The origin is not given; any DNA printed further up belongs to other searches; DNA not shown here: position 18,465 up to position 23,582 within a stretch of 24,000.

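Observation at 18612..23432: Origin-binding head, primase-polymerase, SF3-like NTPase, proofreading exonuclease and PolA in one 1606-aa chain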

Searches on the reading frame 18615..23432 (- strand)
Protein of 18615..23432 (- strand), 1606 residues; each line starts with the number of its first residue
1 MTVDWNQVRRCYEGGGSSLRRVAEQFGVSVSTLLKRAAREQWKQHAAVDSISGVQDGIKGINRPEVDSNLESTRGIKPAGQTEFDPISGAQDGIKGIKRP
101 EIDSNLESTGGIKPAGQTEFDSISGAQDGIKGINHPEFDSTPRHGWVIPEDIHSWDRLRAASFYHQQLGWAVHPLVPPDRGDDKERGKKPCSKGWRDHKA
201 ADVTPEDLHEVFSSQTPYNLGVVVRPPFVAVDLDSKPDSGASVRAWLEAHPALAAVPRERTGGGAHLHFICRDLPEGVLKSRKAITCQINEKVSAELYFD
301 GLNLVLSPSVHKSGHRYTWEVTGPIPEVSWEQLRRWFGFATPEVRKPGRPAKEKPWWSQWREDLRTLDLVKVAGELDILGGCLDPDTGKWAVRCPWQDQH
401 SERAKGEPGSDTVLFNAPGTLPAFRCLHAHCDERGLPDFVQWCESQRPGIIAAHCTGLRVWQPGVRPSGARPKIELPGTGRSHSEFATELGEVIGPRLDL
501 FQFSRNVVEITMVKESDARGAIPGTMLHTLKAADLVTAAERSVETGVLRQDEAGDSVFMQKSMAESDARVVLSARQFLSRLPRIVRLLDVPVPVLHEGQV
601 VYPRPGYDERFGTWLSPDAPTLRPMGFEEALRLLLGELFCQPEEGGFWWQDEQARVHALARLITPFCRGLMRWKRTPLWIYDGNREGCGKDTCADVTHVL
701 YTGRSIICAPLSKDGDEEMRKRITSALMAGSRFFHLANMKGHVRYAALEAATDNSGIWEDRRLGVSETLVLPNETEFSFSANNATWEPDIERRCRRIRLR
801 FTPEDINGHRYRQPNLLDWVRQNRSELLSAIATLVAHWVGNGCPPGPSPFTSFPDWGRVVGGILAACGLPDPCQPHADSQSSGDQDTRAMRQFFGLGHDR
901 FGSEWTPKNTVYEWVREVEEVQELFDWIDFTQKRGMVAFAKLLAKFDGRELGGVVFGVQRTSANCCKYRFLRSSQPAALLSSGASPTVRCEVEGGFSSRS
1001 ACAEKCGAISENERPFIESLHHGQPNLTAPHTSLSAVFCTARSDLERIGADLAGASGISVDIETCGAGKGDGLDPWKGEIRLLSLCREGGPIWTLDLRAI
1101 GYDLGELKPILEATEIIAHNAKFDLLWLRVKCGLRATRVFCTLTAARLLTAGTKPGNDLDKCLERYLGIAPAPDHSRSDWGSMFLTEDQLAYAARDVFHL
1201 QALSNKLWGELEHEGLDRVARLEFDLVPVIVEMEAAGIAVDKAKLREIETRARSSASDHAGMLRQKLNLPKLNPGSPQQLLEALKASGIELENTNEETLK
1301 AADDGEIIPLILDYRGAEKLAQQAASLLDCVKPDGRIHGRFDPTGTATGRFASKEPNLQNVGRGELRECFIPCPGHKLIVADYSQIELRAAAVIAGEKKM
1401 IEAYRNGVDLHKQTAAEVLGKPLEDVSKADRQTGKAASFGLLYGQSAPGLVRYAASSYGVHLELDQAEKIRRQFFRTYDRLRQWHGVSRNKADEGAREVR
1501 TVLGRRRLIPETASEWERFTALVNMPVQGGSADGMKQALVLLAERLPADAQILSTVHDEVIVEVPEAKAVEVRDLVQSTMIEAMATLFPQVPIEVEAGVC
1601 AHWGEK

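Call 5: search_protein_families(library=pfam, proteins=[window:18615-23432:-], max_evalue=0.1)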
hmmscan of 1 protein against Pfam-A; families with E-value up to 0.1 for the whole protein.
window:18615-23432:- (1606 aa): 5 families
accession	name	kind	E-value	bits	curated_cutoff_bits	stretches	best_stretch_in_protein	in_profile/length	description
PF00476.26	DNA_pol_A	-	1.1e-77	262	34.3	1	1255-1605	14-381/381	DNA polymerase family A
PF01612.26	DNA_pol_A_exo1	-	1.7e-19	70.7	23.6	1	1040-1212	5-173/173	3'-5' exonuclease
PF09250.16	Prim-Pol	-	9.2e-16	59.1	22.8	1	164-327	4-154/158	Bifunctional DNA primase/polymerase, N-terminal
PF02796.21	HTH_7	-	6.1e-05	23.5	23.8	1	4-35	10-40/45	Helix-turn-helix domain of resolvase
PF18024.7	HTH_50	-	0.076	13.2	27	0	18-39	25-46/50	Helix-turn-helix domain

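Call 6: search_protein_families(library=phrogs, proteins=[window:18615-23432:-], max_evalue=0.01)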
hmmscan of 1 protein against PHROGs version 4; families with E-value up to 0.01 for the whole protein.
window:18615-23432:- (1606 aa): 18 families
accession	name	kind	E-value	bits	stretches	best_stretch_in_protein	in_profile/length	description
phrog_17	-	DNA, RNA and nucleotide metabolism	7.6e-113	379.7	1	1044-1606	657-1233/1445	DNA polymerase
phrog_10537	-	unknown function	2.8e-33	115.9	1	652-949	902-1191/1229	-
phrog_2573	-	DNA, RNA and nucleotide metabolism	7.2e-28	98.7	1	1366-1583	5-248/336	DNA polymerase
phrog_15971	-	DNA, RNA and nucleotide metabolism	1e-21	78.5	1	1318-1604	105-373/376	DNA polymerase I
phrog_10285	-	DNA, RNA and nucleotide metabolism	9.5e-19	68.6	2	1357-1465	31-146/321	DNA polymerase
phrog_1156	-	DNA, RNA and nucleotide metabolism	4.7e-15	56.2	1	161-333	17-191/855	DNA primase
phrog_5995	-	DNA, RNA and nucleotide metabolism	8.7e-14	52.6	1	1460-1588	17-152/236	DNA polymerase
phrog_29234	-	unknown function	6.1e-11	42.1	1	645-894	526-769/887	-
phrog_12241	-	DNA, RNA and nucleotide metabolism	3.2e-10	40.6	1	1302-1362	433-494/502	DNA polymerase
phrog_9556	-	DNA, RNA and nucleotide metabolism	1.5e-09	38.4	1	1321-1362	399-440/441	DNA polymerase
phrog_23226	-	DNA, RNA and nucleotide metabolism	2.2e-07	30.7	1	1270-1415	211-378/611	DNA polymerase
phrog_1206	-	head and packaging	2.3e-07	31.8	1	2-44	6-48/207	terminase small subunit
phrog_19930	-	DNA, RNA and nucleotide metabolism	0.00011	21.5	1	646-874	543-769/865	DNA polymerase/primase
phrog_31382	-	DNA, RNA and nucleotide metabolism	0.00065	19.6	0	1041-1199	15-185/427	3'-5' exonuclease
phrog_5852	-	DNA, RNA and nucleotide metabolism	0.0015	18.9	1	159-327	68-234/242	DNA polymerase/primase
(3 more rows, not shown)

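Call 7: search_protein_families(library=ncbifam, proteins=[window:18615-23432:-], max_evalue=0.01)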
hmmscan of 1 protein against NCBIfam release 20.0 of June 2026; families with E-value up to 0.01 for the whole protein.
window:18615-23432:- (1606 aa): 12 families
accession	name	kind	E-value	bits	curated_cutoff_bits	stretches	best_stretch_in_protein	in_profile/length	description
NF011539.0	PRK14975.1-3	equivalog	4.1e-140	468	640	1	1030-1606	41-628/628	bifunctional 3'-5' exonuclease/DNA polymerase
NF011540.0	PRK14975.1-4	equivalog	4.6e-102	342.4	601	1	1039-1605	6-575/576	bifunctional 3'-5' exonuclease/DNA polymerase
NF004397.1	PRK05755.1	equivalog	7.7e-94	315.9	720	1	1055-1605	316-887/889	DNA polymerase I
TIGR00593.1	pola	equivalog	4e-78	263.7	600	1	1114-1605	380-888/890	DNA polymerase I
NF011541.0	PRK14975.2-1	equivalog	4.4e-40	137.6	871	1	1303-1605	314-635/645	bifunctional 3'-5' exonuclease/DNA polymerase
NF011538.0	PRK14975.1-1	equivalog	2.4e-34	118.7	389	1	1260-1596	210-544/557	bifunctional 3'-5' exonuclease/DNA polymerase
NF011542.0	PRK14975.2-2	equivalog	2.2e-28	98.9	1061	1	1334-1606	501-790/802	bifunctional 3'-5' exonuclease/DNA polymerase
NF011543.0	PRK14975.2-3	equivalog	1.9e-22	79.1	1139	1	1336-1550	542-764/853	bifunctional 3'-5' exonuclease/DNA polymerase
NF038380.1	phage_DpoZ_1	exception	2.6e-22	79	500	2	1343-1604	327-603/607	aminoadenine-incorporating DNA polymerase DpoZ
TIGR01388.1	rnd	equivalog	4.6e-10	39.3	298.95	1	1102-1226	57-181/363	ribonuclease D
NF038381.1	phage_DpoZ_2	exception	7.2e-10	37.8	350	1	1334-1475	447-603/754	aminoadenine-incorporating DNA polymerase DpoZ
NF008089.0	PRK10829.1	equivalog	4.8e-05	22.5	516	1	1163-1223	122-182/375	ribonuclease D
